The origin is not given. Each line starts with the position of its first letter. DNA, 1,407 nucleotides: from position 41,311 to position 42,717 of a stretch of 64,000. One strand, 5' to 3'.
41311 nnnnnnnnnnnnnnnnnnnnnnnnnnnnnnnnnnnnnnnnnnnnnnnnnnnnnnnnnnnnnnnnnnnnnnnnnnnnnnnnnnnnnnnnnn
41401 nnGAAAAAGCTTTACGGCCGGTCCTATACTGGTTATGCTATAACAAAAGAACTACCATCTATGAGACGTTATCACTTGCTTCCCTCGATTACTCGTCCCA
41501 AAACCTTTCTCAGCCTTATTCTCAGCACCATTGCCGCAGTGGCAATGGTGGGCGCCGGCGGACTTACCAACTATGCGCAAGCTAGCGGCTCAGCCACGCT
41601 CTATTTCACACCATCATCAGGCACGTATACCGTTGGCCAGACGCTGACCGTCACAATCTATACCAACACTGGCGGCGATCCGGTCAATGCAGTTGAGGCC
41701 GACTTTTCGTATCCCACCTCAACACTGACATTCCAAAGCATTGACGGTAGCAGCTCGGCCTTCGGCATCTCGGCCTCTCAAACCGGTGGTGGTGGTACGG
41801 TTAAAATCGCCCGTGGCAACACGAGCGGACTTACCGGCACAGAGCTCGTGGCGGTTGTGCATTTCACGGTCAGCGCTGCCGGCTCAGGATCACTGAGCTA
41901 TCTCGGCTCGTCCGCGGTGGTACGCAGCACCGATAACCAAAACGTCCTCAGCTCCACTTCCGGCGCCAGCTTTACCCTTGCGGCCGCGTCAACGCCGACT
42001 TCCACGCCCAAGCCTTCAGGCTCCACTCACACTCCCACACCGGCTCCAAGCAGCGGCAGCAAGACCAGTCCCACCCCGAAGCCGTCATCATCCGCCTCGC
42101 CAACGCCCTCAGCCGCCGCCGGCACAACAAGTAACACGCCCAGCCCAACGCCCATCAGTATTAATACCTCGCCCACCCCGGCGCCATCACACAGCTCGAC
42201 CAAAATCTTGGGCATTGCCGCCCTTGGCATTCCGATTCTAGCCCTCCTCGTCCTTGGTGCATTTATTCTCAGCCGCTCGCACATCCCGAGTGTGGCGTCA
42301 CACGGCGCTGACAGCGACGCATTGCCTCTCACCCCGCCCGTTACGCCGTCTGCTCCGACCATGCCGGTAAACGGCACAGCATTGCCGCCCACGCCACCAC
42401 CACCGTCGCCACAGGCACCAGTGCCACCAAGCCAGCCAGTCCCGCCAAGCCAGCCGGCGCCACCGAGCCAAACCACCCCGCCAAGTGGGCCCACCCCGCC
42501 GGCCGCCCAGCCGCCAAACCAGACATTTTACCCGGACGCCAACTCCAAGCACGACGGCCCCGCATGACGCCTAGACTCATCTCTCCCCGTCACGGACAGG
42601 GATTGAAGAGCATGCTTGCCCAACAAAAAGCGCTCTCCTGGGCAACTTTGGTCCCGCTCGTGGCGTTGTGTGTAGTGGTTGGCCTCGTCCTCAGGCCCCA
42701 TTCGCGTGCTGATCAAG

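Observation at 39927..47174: Cohesin-dockerin surface-display locus outside a classical cellulosome context, interleaved with glycolytic genes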

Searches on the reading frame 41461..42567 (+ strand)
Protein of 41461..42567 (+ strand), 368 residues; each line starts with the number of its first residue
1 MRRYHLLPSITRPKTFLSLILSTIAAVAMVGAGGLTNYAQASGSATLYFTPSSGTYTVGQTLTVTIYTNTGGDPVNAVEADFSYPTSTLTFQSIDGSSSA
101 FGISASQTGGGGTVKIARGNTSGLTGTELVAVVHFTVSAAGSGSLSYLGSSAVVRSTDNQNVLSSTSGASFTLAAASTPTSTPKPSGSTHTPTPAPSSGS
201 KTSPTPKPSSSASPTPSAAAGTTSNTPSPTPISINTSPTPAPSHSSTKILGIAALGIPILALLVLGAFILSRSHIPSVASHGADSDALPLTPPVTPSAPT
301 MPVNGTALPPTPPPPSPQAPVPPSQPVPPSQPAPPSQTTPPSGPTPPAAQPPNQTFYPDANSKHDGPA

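Call 3: search_protein_families(library=pfam, proteins=[window:41461-42567:+], max_evalue=1)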
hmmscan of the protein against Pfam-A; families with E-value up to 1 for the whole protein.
window:41461-42567:+ (368 aa): 1 family
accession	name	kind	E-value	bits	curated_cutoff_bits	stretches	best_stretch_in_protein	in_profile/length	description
PF22571.1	LiaI-LiaF-TM_PspC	-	0.17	12.1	27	1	247-273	83-109/142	PspC transmembrane region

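Call 4: search_protein_families(library=ncbifam, proteins=[window:41461-42567:+], max_evalue=0.01)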
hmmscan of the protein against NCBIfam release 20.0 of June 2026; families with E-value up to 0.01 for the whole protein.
window:41461-42567:+ (368 aa): 0 families

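Call 24: find_homologous_proteins(query=window:41461-42567:+, max_evalue=0.001)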
Query window:41461-42567:+ (368 aa): 41 proteins with E <= 0.001 among 8000 candidates.
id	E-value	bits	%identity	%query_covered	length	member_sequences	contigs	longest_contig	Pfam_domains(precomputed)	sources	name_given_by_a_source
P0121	5.4e-95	337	53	100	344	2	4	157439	PF00963.25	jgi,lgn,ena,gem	-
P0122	2.7e-91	325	65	71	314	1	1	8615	-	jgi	jgi:hypothetical protein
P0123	8.3e-55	205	46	63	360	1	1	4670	-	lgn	-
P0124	1.5e-53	200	51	35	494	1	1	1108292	PF00963.25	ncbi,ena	-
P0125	6.5e-52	195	54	45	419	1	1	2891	PF00963.25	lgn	-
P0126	2.1e-50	190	39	96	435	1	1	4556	-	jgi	jgi:hypothetical protein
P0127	6.4e-49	185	41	39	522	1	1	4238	PF00963.25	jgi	jgi:hypothetical protein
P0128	6.9e-49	185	61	36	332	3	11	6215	PF00963.25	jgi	jgi:hypothetical protein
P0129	3.1e-48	183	62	36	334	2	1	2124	PF00963.25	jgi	jgi:hypothetical protein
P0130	5.5e-48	182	40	35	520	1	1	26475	PF00963.25,PF05887.17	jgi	jgi:hypothetical protein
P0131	1.7e-47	181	53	38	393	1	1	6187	-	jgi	jgi:hypothetical protein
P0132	1.7e-46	177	60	37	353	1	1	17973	-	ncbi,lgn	-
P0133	2.5e-46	177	40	75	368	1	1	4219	PF00963.25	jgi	jgi:hypothetical protein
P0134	3.1e-44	170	48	65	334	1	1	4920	PF00963.25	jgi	jgi:outer membrane biosynthesis protein TonB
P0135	1.6e-42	164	39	96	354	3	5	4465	-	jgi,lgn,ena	-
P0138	7.4e-40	155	49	36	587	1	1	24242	PF00963.25,PF23197.2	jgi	jgi:hypothetical protein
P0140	1.6e-34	138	45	47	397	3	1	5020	PF17957.8,PF00963.25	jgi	jgi:hypothetical protein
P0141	1.1e-33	135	40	68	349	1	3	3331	PF00963.25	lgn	-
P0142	2.8e-31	127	49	45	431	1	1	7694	PF00963.25,PF13620.13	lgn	-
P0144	2.9e-25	107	29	83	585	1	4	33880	PF00963.25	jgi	jgi:hypothetical protein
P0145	1.9e-24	105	37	47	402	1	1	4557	PF00963.25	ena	-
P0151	1.6e-13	69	36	36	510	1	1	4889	PF00963.25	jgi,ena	-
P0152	2.2e-13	68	31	43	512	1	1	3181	PF00963.25,PF19077.7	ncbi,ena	-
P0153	4.0e-13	67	36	36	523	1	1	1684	PF00963.25,PF19077.7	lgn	-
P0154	5.0e-13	67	31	38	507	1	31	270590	PF00963.25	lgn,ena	-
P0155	5.6e-13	67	32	48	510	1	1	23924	PF25059.2,PF00963.25,PF25788.3,PF16893.12,PF18370.8,PF00041.28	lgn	-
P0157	1.7e-9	56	32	43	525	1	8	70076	PF00963.25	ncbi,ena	-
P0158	2.6e-9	55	37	28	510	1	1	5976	PF00963.25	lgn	-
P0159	1.8e-7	49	30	36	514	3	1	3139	PF00963.25,PF19077.7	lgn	-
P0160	3.4e-6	45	28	60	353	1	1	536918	PF00963.25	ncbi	-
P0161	8.6e-4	37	27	47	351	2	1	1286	PF00963.25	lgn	-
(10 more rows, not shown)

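Call 25: find_encoding_contigs(protein=P0121, flank=10000, max_places=3)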
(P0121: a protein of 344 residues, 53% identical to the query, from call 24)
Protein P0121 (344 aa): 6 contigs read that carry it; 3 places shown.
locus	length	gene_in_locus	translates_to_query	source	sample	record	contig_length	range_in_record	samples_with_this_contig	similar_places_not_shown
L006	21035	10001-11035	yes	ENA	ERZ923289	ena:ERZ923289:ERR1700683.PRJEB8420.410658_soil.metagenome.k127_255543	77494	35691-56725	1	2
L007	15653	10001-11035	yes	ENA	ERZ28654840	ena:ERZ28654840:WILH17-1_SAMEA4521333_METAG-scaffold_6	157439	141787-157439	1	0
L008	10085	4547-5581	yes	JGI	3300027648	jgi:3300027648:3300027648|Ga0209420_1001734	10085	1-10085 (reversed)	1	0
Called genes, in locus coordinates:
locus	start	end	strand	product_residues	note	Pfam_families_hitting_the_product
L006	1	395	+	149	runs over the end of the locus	-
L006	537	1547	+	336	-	PF00044:Gp_dh_N, PF02800:Gp_dh_C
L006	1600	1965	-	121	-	-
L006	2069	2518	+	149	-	PF02502:LacAB_rpiB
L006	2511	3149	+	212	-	PF00834:Ribul_P_3_epim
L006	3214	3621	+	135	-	-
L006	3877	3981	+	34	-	-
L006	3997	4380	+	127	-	PF12802:MarR_2 (weak)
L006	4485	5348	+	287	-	PF00456:Transketolase_N, PF13292:DXP_synthase_N, PF00676:E1_dh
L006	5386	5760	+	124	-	-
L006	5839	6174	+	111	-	-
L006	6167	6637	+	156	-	-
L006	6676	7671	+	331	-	PF02779:Transket_pyr, PF02780:Transketolase_C, PF22613:Transketolase_C_1 (faint)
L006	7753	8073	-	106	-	-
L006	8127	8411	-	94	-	-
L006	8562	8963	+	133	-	-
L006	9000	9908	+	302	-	PF01116:F_bP_aldolase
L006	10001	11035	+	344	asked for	PF00963:Cohesin (weak)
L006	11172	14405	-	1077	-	PF02018:CBM_4_9 (weak)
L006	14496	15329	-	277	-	-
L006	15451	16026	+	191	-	-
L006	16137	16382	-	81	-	-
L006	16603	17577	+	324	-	PF00294:PfkB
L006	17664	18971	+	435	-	-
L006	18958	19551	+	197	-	PF18306:LDcluster4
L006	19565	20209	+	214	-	-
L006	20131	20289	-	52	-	-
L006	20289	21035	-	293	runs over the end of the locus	-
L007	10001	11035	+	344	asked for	PF00963:Cohesin (weak)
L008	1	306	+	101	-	?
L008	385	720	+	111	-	-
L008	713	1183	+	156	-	-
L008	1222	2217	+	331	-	PF02779:Transket_pyr, PF02780:Transketolase_C, PF22613:Transketolase_C_1 (faint)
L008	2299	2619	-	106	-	-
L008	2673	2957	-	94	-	-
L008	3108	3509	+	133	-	-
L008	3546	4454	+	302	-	PF01116:F_bP_aldolase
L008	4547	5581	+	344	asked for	PF00963:Cohesin (weak)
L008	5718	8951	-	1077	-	PF02018:CBM_4_9 (weak)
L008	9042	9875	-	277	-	-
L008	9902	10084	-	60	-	?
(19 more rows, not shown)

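Call 26: find_encoding_contigs(protein=P0132, flank=10000, max_places=2)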
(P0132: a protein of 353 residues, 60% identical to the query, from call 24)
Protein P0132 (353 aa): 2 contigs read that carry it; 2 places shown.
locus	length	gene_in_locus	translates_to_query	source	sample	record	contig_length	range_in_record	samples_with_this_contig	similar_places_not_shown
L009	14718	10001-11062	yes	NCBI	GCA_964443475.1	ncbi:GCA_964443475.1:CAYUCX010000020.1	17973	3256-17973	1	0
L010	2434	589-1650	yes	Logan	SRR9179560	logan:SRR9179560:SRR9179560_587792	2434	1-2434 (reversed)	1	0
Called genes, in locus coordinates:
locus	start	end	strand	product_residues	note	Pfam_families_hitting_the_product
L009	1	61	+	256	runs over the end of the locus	PF05116:S6PP, PF08282:Hydrolase_3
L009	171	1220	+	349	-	PF00657:Lipase_GDSL, PF13472:Lipase_GDSL_2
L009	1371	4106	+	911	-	PF16927:HisKA_7TM, PF00989:PAS (faint), PF08448:PAS_4 (faint), PF13188:PAS_8 (faint), PF13426:PAS_9, PF00512:HisKA, PF02518:HATPase_c, PF00072:Response_reg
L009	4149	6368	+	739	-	PF00041:fn3, PF25788:Ig_Rha78A_N (faint), PF00041:fn3, PF17957:Big_7, PF00657:Lipase_GDSL, PF13472:Lipase_GDSL_2 (weak)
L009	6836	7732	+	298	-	-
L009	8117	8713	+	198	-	PF00657:Lipase_GDSL (weak), PF13472:Lipase_GDSL_2 (faint)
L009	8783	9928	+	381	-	-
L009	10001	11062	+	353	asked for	-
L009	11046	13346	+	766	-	PF17957:Big_7, PF19077:Big_13 (faint), PF00041:fn3 (weak), PF18370:RGI_lyase (faint), PF25788:Ig_Rha78A_N (faint), PF17957:Big_7, PF00041:fn3 (weak), PF17957:Big_7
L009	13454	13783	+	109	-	PF13473:Cupredoxin_1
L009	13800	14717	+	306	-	?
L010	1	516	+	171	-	?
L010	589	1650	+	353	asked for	-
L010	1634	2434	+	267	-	?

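Call 27: find_encoding_contigs(protein=P0130, flank=10000, max_places=2)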
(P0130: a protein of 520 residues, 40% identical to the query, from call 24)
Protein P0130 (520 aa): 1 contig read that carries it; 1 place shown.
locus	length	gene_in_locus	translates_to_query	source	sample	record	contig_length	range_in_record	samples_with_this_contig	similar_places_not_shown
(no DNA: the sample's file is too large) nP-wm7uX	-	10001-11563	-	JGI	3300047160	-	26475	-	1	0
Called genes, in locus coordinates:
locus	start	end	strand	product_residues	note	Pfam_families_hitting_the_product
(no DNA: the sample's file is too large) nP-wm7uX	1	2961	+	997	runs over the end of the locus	-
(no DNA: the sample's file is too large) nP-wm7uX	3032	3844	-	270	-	-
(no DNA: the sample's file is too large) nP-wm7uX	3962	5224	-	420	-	PF00404:Dockerin_1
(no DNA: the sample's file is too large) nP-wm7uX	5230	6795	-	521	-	PF00404:Dockerin_1 (weak)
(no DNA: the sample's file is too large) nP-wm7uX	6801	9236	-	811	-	-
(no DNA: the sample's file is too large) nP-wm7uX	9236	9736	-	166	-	-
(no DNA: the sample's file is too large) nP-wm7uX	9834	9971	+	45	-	-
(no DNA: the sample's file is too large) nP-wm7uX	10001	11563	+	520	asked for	PF00963:Cohesin, PF05887:Trypan_PARP (faint), PF00963:Cohesin (weak)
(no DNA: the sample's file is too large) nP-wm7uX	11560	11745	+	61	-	-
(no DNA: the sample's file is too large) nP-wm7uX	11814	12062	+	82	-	PF01541:GIY-YIG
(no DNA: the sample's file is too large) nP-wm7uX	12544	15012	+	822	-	PF11028:TMEM260_N, PF07719:TPR_2 (faint), PF00515:TPR_1 (faint)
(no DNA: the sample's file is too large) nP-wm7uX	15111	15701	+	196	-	PF07676:PD40 (faint), PF26549:Tricorn_N (weak)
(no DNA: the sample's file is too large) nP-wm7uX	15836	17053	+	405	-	PF11721:Malectin, PF12819:Malectin_like (weak), PF11721:Malectin, PF12819:Malectin_like (weak)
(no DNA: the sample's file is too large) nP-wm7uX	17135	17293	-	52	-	-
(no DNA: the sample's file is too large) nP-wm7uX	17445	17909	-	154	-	PF00293:NUDIX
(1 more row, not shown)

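Call 42: find_related_loci(query=A3, collection=metagenome_contigs, flank=10000)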
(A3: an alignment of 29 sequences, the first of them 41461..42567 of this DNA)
Query A3 (368 aa) in metagenome_contigs; peptide patterns used: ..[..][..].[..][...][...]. (x = any residue, [..] = any of these).
274 stretches matched a pattern; 153 encode a relative of the query (tblastn E <= 1e-3); the best 80 are kept; 78 distinct loci.
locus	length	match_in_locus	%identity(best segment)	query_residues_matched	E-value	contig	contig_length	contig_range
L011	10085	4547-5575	53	1-367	4e-91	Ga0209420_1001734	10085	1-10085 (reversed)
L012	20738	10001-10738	48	41-270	2e-48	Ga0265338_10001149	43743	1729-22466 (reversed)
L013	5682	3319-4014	47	18-270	5e-46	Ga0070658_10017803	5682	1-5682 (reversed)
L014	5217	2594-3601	39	13-367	5e-44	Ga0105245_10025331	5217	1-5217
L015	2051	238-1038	44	29-276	1e-38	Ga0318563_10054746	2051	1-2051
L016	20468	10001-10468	49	44-189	1e-36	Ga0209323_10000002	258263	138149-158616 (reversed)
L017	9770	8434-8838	53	40-173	4e-35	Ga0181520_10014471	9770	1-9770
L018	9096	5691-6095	50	40-173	9e-35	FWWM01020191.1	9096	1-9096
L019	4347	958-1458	43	7-173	3e-32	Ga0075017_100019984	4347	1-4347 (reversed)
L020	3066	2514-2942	52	29-168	3e-32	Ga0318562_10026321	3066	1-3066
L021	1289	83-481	49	44-174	2e-32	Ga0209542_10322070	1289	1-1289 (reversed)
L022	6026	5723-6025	63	18-121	3e-31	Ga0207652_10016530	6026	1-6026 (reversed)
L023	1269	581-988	46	44-179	5e-31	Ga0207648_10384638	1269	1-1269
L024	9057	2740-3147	47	44-179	6e-30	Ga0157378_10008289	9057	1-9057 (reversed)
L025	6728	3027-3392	48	46-167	5e-29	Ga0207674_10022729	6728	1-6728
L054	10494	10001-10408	41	40-173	3e-23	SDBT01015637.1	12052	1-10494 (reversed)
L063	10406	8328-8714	42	48-176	6e-21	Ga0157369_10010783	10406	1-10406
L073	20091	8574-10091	40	44-173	4e-20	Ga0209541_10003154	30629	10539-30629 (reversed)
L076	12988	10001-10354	44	44-162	6e-20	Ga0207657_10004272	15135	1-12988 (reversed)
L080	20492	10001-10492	34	4-176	2e-19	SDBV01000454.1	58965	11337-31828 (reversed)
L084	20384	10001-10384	47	46-173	4e-19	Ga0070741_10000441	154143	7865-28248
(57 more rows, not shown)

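Call 51: search_protein_families(library=pfam, proteins=[L017:5777-8266:+, L054:6757-9798:+, L054:3-2480:+, L063:4772-8233:+, L076:5265-8129:+, L080:3310-6309:+, L080:7082-9955:+, L084:7147-9900:+, L073:5733-8348:+, L073:11283-13907:+], max_evalue=0.001)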
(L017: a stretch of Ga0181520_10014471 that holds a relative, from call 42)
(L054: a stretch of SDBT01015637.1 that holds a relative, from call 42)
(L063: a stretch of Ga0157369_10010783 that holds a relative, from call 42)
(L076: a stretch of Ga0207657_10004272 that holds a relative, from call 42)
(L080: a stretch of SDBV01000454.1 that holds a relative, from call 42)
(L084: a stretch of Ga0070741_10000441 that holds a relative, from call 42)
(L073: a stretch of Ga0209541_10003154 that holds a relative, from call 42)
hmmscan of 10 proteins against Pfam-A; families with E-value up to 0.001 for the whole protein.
L017:5777-8266:+ (830 aa): 11 families
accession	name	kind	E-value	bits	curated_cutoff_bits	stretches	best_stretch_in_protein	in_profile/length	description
PF00041.27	fn3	-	7.5e-30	103.4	25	4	413-492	2-81/84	Fibronectin type III domain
PF18370.7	RGI_lyase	-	3.5e-20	72.6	27.8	2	701-769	14-83/86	Rhamnogalacturonan I lyases beta-sheet domain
PF16893.11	fn3_2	-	3.8e-10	40.2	27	0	411-486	3-81/89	Fibronectin type III domain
PF25788.1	Ig_Rha78A_N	-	5e-10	40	27.4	0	454-496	59-101/105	Rha78A-like, N-terminal immunoglobulin domain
PF00404.24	Dockerin_1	-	2.7e-08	34.3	22.9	1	778-824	2-52/57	Dockerin type I domain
PF00150.24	Cellulase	-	1.7e-07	31.5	23.5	1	140-344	31-247/272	Cellulase (glycosyl hydrolase family 5)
PF25523.1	Ig_RIMBP2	-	1.3e-06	28.8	27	0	606-641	13-54/105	RIMBP2-like, immunoglobulin-like domain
PF17957.7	Big_7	-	4.7e-06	27.6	24.1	0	701-754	13-68/70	Bacterial Ig domain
PF11790.14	Glyco_hydro_cc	-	3.8e-05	23.8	21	1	231-346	72-184/237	Glycosyl hydrolase catalytic core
PF07745.19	Glyco_hydro_53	-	3.9e-05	23.3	24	1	191-335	102-246/340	Glycosyl hydrolase family 53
PF00331.26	Glyco_hydro_10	-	0.00031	20.5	22.1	1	153-268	47-166/311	Glycosyl hydrolase family 10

L054:6757-9798:+ (1014 aa): 5 families
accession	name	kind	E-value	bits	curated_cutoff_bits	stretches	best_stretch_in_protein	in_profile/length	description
PF00082.27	Peptidase_S8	-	1.3e-55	189.2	21.8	1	19-296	3-288/288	Subtilase family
PF13517.12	FG-GAP_3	-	8.5e-28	97.2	26.9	3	537-597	1-60/61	FG-GAP-like repeat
PF01839.29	FG-GAP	-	2.5e-15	56.4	22.1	0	532-560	4-37/37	FG-GAP repeat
PF00404.24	Dockerin_1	-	1.5e-06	28.7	22.9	1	964-1008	1-52/57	Dockerin type I domain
PF25292.1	Beta-prop_CGLA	-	0.00069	19.6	26.8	0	690-719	37-66/316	Lambda-carrageenase beta-propeller domain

L054:3-2480:+ (826 aa): 3 families
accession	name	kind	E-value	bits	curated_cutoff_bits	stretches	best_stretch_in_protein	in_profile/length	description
PF00404.24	Dockerin_1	-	1.8e-06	28.5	22.9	1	776-820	1-52/57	Dockerin type I domain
PF11614.14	FixG_C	-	0.00031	21.4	25.6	1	41-106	36-101/119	IG-like fold at C-terminal of FixG, putative oxidoreductase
PF06280.18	fn3_5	-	0.0009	20.4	27.6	0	34-90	18-80/112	Fn3-like domain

L063:4772-8233:+ (1154 aa): 10 families
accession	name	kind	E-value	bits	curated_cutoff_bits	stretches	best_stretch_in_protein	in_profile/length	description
PF17957.7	Big_7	-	9.1e-67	222.1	24.1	5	911-979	1-70/70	Bacterial Ig domain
PF19077.6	Big_13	-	7.9e-17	62.1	27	1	552-609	40-100/102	Bacterial Ig-like domain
PF13750.12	Big_3_3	-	5.4e-15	55.8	27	1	869-923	3-61/157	Bacterial Ig-like domain (group 3)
PF00041.27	fn3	-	1.3e-11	45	25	2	1012-1093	1-81/84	Fibronectin type III domain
PF16355.11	DUF4982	-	3.7e-08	33.6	23.9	0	943-989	15-60/61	Domain of unknown function (DUF4982)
PF18370.7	RGI_lyase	-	1.1e-07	32.6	27.8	0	1023-1082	15-73/86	Rhamnogalacturonan I lyases beta-sheet domain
PF00404.24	Dockerin_1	-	4.7e-06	27.1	22.9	0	1096-1121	27-52/57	Dockerin type I domain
PF11790.14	Glyco_hydro_cc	-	2.2e-05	24.6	21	1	239-375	91-212/237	Glycosyl hydrolase catalytic core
PF25523.1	Ig_RIMBP2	-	3.1e-05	24.3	27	0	1025-1059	18-57/105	RIMBP2-like, immunoglobulin-like domain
PF15418.12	DUF4625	-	6e-05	23.8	27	0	611-652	10-56/131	Domain of unknown function (DUF4625)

L076:5265-8129:+ (955 aa): 2 families
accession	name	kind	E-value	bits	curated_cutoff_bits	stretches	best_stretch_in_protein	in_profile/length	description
PF00041.27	fn3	-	2.7e-08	34.4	25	1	810-891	2-78/84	Fibronectin type III domain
PF00404.24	Dockerin_1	-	4e-06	27.4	22.9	1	905-949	1-52/57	Dockerin type I domain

L080:3310-6309:+ (1000 aa): 9 families
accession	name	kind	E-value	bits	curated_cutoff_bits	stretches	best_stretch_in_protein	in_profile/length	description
PF17957.7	Big_7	-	8.9e-18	65.2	24.1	1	670-736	1-69/70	Bacterial Ig domain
PF00404.24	Dockerin_1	-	3.9e-07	30.6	22.9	1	950-994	1-52/57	Dockerin type I domain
PF10633.15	NPCBM_assoc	-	7.7e-07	29.7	24.4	1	572-646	3-76/78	NPCBM-associated, NEW3 domain of alpha-galactosidase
PF13688.12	Reprolysin_5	-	2.2e-06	28.5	27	1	264-390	57-171/196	Metallo-peptidase family M12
PF00041.27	fn3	-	9.7e-06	26.1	25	1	854-932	1-80/84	Fibronectin type III domain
PF18370.7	RGI_lyase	-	3.4e-05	24.5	27.8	0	772-833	12-76/86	Rhamnogalacturonan I lyases beta-sheet domain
PF13582.12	Reprolysin_3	-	6.1e-05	24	22.4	1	293-373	43-122/123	Metallo-peptidase family M12B Reprolysin-like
PF13574.12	Reprolysin_2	-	0.00011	22.6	27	1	323-401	84-171/195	Metallo-peptidase family M12B Reprolysin-like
PF13583.11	Reprolysin_4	-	0.00028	21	22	1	305-381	84-159/203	Metallo-peptidase family M12B Reprolysin-like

L080:7082-9955:+ (958 aa): 8 families
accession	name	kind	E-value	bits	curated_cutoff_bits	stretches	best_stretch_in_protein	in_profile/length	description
PF00082.27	Peptidase_S8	-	3.5e-62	210.8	21.8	1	232-509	3-288/288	Subtilase family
PF17957.7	Big_7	-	2.1e-13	51.2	24.1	1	628-697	1-69/70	Bacterial Ig domain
PF00041.27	fn3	-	9.4e-07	29.4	25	0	727-807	2-83/84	Fibronectin type III domain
PF19077.6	Big_13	-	2.6e-06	28.3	27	0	656-717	39-100/102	Bacterial Ig-like domain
PF00404.24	Dockerin_1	-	1.3e-05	25.8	22.9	1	909-952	2-52/57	Dockerin type I domain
PF22148.1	Fervidolysin_NPro-like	-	3.1e-05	24.7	21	0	60-106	4-47/81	Fervidolysin N-terminal prodomain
PF16361.10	Peptidase_S8_N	-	0.00034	21.5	30.5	0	76-198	3-131/142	N-terminal of Subtilase family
PF18370.7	RGI_lyase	-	0.00076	20.2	27.8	0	831-894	19-82/86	Rhamnogalacturonan I lyases beta-sheet domain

L084:7147-9900:+ (918 aa): 2 families
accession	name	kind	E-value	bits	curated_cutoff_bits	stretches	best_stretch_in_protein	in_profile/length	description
PF00041.27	fn3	-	2e-07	31.6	25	1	773-858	2-82/84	Fibronectin type III domain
PF00404.24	Dockerin_1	-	0.0008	20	22.9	0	869-912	2-52/57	Dockerin type I domain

L073:5733-8348:+ (872 aa): 4 families
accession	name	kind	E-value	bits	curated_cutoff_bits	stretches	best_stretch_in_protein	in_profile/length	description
PF01436.27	NHL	-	4.7e-26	89.9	20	1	326-350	4-28/28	NHL repeat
PF25021.1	TEN_NHL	-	3.1e-08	33.4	27.1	0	260-347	261-353/357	Teneurin NHL domain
PF00404.24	Dockerin_1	-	1.1e-06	29.2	22.9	1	823-866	2-52/57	Dockerin type I domain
PF08450.18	SGL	-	4.5e-05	23.6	26.3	0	321-408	131-220/246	SMP-30/Gluconolactonase/LRE-like region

L073:11283-13907:+ (875 aa): 3 families
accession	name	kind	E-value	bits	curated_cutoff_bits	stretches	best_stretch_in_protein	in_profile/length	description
PF17957.7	Big_7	-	1.2e-28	100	24.1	2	540-607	1-70/70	Bacterial Ig domain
PF07705.17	CARDB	-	1.3e-10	41.9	22.7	2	279-395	1-99/101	CARDB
PF00404.24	Dockerin_1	-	1.4e-06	28.8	22.9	1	819-864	1-52/57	Dockerin type I domain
